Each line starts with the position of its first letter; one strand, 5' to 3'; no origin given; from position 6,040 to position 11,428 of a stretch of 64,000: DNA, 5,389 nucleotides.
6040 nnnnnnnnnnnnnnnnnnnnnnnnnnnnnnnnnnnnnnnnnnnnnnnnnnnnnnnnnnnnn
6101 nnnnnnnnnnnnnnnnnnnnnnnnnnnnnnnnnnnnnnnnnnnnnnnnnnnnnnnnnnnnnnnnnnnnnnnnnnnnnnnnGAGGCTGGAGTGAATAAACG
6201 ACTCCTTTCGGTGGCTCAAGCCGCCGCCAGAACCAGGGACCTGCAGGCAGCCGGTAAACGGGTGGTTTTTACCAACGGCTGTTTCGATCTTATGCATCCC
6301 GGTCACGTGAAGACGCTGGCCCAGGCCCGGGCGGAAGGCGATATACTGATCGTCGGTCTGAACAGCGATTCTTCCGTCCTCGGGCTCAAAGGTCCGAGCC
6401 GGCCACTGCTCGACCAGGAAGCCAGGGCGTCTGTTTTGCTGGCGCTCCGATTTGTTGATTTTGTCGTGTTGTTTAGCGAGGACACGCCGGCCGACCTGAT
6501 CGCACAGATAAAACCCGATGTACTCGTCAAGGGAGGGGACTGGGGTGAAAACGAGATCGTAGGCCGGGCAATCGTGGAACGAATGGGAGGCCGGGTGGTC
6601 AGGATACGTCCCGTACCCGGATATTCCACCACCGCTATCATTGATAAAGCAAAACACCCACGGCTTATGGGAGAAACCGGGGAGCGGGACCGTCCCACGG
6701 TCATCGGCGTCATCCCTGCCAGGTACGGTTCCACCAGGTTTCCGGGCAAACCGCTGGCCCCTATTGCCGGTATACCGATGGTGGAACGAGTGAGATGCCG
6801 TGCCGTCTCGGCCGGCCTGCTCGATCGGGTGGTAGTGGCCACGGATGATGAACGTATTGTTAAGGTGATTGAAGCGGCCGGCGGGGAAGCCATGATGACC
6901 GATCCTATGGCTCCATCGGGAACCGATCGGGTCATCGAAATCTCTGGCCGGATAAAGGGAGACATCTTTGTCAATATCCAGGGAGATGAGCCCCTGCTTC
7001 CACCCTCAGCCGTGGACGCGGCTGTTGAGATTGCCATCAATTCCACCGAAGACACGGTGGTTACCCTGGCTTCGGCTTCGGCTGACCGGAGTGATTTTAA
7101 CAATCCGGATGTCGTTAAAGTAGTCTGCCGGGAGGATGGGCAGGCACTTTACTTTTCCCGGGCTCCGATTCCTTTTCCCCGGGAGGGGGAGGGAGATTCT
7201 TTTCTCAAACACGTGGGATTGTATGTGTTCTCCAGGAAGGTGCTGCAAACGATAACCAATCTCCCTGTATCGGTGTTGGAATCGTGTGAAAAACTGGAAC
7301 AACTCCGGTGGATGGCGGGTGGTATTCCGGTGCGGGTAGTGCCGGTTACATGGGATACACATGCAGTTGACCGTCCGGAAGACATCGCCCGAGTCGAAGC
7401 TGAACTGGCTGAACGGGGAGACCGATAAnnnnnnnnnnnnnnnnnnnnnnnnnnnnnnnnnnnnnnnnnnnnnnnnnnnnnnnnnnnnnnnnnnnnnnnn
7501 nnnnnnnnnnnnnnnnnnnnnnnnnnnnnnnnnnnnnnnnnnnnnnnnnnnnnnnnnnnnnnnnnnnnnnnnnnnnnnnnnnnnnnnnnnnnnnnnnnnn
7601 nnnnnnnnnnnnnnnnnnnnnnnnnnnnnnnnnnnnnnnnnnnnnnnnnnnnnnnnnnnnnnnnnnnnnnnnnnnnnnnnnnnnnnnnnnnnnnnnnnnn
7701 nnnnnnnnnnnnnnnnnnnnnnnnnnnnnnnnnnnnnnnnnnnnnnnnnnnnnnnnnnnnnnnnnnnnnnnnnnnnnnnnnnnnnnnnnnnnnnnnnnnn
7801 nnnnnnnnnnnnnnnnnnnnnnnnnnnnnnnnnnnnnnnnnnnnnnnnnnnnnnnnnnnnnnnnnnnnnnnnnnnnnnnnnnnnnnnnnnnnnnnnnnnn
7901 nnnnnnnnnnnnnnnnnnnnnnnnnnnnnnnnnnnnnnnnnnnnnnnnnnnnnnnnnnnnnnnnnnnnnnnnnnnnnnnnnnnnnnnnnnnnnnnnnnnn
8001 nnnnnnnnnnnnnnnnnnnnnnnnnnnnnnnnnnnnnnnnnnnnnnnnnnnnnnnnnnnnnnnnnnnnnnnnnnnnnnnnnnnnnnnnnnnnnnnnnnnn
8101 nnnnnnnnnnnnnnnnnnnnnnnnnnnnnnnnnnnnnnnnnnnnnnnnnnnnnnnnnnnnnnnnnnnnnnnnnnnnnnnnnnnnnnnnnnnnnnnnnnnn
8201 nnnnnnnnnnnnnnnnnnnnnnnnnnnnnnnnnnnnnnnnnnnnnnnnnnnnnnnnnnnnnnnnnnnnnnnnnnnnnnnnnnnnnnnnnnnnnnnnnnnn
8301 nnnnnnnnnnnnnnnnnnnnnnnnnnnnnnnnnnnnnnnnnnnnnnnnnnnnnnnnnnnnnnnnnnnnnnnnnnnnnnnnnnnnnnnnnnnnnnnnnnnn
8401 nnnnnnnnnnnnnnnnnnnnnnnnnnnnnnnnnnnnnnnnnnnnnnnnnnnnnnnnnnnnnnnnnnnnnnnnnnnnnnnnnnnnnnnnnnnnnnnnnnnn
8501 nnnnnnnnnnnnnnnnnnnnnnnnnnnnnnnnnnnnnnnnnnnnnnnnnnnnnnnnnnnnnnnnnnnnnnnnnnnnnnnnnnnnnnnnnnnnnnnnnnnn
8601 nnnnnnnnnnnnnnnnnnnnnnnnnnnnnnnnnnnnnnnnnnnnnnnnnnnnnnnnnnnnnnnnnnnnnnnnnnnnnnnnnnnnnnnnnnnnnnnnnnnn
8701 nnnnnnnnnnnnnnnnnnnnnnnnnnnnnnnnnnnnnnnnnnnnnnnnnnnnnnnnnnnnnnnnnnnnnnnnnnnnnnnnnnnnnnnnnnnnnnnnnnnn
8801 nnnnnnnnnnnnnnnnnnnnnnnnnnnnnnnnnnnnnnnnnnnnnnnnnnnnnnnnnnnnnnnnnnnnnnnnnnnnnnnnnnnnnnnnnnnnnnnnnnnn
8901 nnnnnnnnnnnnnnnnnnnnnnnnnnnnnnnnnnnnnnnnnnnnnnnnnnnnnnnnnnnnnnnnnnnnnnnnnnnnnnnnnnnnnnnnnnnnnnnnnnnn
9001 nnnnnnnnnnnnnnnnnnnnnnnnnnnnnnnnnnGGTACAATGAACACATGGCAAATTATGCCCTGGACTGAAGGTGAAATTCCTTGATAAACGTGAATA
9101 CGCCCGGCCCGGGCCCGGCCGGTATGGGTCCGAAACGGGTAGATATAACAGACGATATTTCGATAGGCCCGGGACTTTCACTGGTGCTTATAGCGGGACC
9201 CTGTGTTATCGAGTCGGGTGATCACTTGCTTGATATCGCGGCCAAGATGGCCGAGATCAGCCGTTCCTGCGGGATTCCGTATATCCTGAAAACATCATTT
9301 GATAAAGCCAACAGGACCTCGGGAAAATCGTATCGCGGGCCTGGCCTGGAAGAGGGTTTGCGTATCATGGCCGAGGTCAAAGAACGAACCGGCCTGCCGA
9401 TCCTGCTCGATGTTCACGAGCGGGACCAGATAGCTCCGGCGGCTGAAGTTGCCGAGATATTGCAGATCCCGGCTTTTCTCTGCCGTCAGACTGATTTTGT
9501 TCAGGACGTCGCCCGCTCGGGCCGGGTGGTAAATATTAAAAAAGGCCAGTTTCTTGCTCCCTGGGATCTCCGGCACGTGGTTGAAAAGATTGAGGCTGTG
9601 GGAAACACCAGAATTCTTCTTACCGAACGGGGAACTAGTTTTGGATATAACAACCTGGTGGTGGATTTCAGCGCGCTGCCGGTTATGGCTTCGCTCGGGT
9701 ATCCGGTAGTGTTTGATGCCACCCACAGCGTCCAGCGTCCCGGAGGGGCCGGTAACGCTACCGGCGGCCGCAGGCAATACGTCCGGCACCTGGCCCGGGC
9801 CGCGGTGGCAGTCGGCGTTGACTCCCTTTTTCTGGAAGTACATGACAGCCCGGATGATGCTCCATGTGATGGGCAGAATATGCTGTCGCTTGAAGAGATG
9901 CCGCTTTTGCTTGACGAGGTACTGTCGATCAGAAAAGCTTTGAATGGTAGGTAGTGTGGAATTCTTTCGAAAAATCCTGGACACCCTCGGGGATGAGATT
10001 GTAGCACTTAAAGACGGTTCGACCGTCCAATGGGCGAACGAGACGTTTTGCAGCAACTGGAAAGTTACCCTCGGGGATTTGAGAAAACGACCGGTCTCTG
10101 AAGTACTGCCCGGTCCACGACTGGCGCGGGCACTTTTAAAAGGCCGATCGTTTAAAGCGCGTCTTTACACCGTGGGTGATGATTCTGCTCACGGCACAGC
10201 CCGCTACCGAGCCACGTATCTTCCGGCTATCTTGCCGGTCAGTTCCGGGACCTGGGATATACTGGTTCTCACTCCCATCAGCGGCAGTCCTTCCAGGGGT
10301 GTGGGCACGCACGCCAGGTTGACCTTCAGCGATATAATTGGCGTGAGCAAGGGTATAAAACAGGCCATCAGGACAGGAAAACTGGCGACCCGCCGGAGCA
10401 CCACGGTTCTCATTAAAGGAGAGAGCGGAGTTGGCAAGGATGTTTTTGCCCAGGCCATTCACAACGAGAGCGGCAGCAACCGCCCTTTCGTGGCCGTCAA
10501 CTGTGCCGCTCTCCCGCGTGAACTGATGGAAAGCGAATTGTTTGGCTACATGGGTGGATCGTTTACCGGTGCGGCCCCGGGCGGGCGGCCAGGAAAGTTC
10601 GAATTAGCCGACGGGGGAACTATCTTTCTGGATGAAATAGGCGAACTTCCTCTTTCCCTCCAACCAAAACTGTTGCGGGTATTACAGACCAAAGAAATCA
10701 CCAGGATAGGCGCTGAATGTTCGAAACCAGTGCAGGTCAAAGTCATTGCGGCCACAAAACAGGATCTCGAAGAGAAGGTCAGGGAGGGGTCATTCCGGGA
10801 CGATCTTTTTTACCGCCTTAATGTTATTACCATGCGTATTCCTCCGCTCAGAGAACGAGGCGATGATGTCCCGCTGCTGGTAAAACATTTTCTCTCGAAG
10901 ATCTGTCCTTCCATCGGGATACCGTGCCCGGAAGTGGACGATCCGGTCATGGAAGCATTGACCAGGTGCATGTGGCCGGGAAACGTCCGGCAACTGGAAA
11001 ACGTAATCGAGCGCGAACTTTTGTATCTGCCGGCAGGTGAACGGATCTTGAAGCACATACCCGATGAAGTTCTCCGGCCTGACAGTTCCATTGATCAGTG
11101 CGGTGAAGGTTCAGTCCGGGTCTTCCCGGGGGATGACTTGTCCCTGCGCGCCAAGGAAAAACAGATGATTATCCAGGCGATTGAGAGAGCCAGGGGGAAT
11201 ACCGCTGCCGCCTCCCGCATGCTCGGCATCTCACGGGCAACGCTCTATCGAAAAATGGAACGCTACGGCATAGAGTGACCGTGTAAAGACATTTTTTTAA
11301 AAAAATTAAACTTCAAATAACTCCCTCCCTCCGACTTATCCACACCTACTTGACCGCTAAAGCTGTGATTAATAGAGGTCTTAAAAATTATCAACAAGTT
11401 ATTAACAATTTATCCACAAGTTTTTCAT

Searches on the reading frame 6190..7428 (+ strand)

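Call 17: search_protein_families(library=pfam, proteins=[window:6190-7428:+], max_evalue=0.001)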
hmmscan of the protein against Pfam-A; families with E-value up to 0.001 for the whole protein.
window:6190-7428:+ (412 aa): 3 families
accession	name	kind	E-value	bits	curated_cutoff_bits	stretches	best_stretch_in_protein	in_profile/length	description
PF02348.25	CTP_transf_3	-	1.9e-49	168.9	22.6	1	172-374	1-210/217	Cytidylyltransferase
PF01467.32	CTP_transf_like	-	7.8e-15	55.7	21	1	27-151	1-131/133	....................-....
PF12804.13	NTP_transf_3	-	1.8e-05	25.4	27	1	186-296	15-125/160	MobA-like NTP transferase domain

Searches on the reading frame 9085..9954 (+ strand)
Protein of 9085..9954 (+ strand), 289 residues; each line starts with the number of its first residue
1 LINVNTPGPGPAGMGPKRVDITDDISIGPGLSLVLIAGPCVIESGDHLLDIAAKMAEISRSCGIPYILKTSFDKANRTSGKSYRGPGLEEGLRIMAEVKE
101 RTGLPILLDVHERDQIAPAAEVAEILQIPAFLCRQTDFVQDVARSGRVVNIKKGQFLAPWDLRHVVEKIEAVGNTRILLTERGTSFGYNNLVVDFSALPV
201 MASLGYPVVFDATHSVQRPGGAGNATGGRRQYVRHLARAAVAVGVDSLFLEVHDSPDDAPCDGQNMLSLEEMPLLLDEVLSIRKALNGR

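Call 17: search_protein_families(library=pfam, proteins=[window:9085-9954:+], max_evalue=0.001)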
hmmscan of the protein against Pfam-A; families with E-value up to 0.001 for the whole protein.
window:9085-9954:+ (289 aa): 1 family
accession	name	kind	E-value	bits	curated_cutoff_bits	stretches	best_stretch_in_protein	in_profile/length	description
PF00793.26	DAHP_synth_1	-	1.6e-69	234.3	25.5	1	20-273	5-255/270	DAHP synthetase I family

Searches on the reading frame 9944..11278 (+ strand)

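Call 17: search_protein_families(library=pfam, proteins=[window:9944-11278:+], max_evalue=0.001)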
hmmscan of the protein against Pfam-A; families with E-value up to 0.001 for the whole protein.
window:9944-11278:+ (444 aa): 7 families
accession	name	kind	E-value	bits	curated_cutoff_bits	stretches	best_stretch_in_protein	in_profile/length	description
PF00158.32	Sigma54_activat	-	2.7e-64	216.3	20.2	1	131-297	1-167/168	Sigma-54 interaction domain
PF25601.1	AAA_lid_14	-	2.1e-18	66.3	27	1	303-379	1-77/87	AAA+ ATPase lid domain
PF14532.12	Sigma54_activ_2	-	3.1e-17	63.5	25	1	135-302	4-138/138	Sigma-54 interaction domain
PF02954.25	HTH_8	-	9.7e-15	54.5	22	1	401-441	2-42/42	Bacterial regulatory protein, Fis family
PF07728.20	AAA_5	-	4e-05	24.1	22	1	155-271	2-121/139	AAA domain (dynein-related subfamily)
PF18024.7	HTH_50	-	4.1e-05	23.6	27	1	403-443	10-49/50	Helix-turn-helix domain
PF01078.27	Mg_chelatase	-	7.9e-05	22.6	20.3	0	208-271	91-156/207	Magnesium chelatase, subunit ChlI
